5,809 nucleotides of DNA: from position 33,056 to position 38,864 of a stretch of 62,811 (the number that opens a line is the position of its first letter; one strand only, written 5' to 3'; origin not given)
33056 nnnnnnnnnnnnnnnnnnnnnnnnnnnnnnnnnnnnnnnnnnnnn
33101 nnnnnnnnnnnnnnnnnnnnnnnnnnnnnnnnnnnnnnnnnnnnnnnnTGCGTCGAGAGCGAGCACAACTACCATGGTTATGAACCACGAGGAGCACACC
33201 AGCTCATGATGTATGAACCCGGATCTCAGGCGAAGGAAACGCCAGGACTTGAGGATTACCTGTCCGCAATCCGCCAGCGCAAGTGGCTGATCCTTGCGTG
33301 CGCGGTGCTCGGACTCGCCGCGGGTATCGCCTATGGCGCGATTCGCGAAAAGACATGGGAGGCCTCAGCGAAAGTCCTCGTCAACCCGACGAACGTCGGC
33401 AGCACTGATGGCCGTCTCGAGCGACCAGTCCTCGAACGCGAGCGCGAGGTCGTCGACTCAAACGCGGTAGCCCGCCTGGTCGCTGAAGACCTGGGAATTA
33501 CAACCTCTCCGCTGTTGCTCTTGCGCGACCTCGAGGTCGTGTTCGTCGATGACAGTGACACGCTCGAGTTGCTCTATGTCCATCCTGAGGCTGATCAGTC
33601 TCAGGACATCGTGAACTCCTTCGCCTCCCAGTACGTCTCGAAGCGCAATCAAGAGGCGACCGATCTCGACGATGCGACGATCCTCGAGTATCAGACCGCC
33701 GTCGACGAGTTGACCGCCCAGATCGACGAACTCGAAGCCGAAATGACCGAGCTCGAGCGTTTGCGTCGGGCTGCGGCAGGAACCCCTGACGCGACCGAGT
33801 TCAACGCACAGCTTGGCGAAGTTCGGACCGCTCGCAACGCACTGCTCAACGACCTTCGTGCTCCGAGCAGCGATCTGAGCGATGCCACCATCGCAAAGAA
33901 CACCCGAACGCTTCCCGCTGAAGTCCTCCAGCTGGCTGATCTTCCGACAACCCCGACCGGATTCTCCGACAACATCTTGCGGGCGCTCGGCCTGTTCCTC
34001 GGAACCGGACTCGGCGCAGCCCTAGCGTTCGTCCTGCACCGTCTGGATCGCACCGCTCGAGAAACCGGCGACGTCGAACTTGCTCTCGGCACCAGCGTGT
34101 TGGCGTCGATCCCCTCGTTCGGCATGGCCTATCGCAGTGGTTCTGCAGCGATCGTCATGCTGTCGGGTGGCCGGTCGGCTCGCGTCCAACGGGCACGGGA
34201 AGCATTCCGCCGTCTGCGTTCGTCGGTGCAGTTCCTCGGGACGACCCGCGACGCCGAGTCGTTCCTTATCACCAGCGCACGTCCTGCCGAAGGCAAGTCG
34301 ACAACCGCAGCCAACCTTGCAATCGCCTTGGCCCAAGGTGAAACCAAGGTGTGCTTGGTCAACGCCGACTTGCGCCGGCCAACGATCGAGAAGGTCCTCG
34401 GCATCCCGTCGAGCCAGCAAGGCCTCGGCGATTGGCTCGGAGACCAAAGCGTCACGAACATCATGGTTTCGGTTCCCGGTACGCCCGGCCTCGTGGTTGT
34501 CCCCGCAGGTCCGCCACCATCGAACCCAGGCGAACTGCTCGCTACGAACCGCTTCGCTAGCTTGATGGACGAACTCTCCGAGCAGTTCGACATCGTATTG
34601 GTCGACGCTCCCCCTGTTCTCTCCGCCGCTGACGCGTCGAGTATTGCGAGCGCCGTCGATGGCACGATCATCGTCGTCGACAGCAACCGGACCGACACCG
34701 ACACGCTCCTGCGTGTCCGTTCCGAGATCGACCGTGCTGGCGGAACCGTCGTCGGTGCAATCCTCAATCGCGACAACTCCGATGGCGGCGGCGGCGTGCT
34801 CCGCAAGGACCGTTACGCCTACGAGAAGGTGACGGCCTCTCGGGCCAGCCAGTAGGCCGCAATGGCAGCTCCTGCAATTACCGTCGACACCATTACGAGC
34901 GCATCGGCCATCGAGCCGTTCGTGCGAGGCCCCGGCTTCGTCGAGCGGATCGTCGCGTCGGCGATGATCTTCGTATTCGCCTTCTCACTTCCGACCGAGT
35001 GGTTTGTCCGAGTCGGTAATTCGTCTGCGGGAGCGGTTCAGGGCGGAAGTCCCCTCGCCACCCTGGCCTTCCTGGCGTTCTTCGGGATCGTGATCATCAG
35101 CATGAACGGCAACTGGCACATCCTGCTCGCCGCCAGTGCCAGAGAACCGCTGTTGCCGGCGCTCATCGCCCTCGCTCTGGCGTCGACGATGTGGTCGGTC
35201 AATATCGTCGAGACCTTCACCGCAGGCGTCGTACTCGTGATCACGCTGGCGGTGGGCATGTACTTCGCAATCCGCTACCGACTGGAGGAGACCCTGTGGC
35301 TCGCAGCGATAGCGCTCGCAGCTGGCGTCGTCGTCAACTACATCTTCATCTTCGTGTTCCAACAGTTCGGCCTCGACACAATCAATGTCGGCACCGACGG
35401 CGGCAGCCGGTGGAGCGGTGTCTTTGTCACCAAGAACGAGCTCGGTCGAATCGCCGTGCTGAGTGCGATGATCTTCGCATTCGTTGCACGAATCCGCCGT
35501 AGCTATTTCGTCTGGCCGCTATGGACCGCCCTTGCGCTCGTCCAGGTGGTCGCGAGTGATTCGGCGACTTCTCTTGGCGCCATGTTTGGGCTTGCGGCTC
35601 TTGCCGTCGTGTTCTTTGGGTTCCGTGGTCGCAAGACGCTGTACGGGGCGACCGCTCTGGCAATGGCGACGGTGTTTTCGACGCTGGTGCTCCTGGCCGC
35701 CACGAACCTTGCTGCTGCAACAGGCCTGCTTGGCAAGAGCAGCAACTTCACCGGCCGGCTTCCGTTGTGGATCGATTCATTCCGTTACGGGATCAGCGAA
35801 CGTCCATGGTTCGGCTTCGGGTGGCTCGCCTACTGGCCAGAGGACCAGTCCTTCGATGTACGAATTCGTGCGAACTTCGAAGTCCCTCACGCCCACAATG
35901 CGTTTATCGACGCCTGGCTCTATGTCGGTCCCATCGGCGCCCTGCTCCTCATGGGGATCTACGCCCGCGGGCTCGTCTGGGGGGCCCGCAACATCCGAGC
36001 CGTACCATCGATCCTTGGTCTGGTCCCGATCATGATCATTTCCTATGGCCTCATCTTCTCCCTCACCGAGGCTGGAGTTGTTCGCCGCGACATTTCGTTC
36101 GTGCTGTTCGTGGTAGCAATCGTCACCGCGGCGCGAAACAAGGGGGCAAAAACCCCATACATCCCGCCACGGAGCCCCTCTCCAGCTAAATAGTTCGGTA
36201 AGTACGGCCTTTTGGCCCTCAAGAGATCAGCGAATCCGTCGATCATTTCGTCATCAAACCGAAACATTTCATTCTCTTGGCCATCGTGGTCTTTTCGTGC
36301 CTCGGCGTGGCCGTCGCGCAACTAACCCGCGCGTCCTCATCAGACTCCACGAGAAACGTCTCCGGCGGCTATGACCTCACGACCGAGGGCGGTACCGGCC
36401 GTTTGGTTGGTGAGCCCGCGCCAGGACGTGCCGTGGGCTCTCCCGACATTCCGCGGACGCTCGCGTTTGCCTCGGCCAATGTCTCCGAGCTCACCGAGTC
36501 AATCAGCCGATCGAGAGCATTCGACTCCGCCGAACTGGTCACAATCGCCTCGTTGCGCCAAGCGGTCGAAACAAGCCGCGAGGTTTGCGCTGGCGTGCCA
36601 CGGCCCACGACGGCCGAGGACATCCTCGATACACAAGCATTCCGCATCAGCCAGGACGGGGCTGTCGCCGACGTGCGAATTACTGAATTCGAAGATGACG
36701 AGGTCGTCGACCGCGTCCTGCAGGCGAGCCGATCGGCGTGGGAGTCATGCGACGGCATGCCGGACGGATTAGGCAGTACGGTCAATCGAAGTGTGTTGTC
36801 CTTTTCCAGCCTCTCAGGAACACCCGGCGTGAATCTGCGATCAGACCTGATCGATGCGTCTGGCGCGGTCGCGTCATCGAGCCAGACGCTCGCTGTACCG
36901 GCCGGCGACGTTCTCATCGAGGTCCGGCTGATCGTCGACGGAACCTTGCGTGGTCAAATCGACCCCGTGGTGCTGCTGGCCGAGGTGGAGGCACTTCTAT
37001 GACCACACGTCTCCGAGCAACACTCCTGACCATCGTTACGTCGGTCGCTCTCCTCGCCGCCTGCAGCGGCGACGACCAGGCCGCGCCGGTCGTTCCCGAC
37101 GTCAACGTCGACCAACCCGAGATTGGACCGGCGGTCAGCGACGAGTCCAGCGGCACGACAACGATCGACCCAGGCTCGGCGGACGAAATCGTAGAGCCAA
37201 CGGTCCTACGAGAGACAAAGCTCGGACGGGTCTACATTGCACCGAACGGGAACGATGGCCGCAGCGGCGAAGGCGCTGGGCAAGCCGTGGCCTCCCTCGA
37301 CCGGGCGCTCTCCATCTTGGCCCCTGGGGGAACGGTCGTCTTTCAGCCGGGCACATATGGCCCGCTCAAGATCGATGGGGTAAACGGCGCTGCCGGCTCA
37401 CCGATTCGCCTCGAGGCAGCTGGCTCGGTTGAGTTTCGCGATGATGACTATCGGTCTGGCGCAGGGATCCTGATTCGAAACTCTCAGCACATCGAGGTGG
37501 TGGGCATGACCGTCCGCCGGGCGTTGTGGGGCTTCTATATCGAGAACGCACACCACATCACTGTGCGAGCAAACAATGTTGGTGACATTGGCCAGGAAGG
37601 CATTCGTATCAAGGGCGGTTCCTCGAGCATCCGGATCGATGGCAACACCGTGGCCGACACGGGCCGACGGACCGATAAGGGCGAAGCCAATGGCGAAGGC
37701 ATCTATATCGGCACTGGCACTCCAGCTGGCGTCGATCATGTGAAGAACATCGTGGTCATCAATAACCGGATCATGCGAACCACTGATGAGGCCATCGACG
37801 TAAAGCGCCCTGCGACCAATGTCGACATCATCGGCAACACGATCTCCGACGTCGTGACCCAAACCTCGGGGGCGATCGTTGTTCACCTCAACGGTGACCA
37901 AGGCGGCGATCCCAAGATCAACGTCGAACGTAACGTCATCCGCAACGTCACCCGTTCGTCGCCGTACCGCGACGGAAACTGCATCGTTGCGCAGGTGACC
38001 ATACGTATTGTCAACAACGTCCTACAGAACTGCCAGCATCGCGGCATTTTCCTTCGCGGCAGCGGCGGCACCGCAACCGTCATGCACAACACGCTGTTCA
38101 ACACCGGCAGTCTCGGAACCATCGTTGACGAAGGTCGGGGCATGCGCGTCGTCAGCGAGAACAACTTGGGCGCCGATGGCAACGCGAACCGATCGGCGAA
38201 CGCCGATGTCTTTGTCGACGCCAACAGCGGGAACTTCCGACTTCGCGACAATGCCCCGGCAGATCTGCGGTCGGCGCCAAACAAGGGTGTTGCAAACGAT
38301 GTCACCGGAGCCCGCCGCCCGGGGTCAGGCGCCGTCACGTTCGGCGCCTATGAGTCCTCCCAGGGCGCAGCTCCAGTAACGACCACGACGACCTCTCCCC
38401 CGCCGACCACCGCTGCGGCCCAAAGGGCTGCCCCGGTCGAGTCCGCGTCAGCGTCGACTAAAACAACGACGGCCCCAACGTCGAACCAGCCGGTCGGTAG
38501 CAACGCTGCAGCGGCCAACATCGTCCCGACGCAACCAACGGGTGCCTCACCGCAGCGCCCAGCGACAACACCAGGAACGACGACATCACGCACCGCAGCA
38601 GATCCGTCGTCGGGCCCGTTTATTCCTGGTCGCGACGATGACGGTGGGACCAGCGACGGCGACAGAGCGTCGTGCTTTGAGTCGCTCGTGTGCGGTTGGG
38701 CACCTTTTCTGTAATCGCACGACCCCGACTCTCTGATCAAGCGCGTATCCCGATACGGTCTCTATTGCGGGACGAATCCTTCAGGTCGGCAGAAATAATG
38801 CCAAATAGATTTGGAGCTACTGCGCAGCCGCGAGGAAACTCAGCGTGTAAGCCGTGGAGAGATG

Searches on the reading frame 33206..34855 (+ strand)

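Call 53: search_protein_families(library=pfam, proteins=[window:33206-34855:+], max_evalue=0.0001)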
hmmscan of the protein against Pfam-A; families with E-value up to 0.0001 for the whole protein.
window:33206-34855:+ (549 aa): 5 families
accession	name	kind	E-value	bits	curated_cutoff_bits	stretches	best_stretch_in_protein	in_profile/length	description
PF02706.20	Wzz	-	7.7e-10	39.4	25.5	1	15-93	5-88/91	Chain length determinant protein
PF13614.12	AAA_31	-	4.6e-08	33.6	27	1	363-496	14-152/177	AAA domain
PF10609.15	ParA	-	5.7e-08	32.9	27.1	1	353-496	6-148/246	NUBPL iron-transfer P-loop NTPase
PF01656.29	CbiA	-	1.1e-05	25.8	25.4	1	362-523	10-83/125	CobQ/CobB/MinD/ParA nucleotide binding domain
PF09140.17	MipZ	-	3.6e-05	23.6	20.7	0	361-504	11-142/262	ATPase MipZ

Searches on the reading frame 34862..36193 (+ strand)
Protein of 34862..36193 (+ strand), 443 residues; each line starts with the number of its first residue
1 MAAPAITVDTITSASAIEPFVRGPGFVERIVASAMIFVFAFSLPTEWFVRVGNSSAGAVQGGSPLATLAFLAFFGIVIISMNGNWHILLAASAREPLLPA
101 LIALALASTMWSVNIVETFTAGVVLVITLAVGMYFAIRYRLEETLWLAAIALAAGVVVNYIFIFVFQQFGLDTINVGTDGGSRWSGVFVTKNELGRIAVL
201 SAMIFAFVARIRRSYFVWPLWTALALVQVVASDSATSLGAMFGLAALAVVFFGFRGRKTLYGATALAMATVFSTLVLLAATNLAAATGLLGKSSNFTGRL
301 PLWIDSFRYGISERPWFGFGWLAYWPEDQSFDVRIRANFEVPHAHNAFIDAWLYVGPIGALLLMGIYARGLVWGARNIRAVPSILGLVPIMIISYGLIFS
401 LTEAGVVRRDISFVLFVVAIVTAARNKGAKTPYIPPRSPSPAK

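Call 53: search_protein_families(library=pfam, proteins=[window:34862-36193:+], max_evalue=0.0001)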
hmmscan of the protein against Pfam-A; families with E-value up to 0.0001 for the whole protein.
window:34862-36193:+ (443 aa): 1 family
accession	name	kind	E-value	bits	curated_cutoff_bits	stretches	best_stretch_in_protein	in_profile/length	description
PF04932.20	Wzy_C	-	3.4e-12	46.8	31.7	1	223-363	4-148/149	O-Antigen ligase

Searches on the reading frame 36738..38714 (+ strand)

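Call 53: search_protein_families(library=pfam, proteins=[window:36738-38714:+], max_evalue=0.0001)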
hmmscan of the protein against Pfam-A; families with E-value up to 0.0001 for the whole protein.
window:36738-38714:+ (658 aa): 2 families
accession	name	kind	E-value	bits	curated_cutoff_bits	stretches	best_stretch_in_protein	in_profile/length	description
PF13229.12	Beta_helix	-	8.6e-14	51.9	25.9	1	242-403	1-136/158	Right handed beta helix region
PF05048.19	NosD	-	1.9e-08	34.4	23.6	1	221-372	17-149/212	Periplasmic copper-binding protein (NosD)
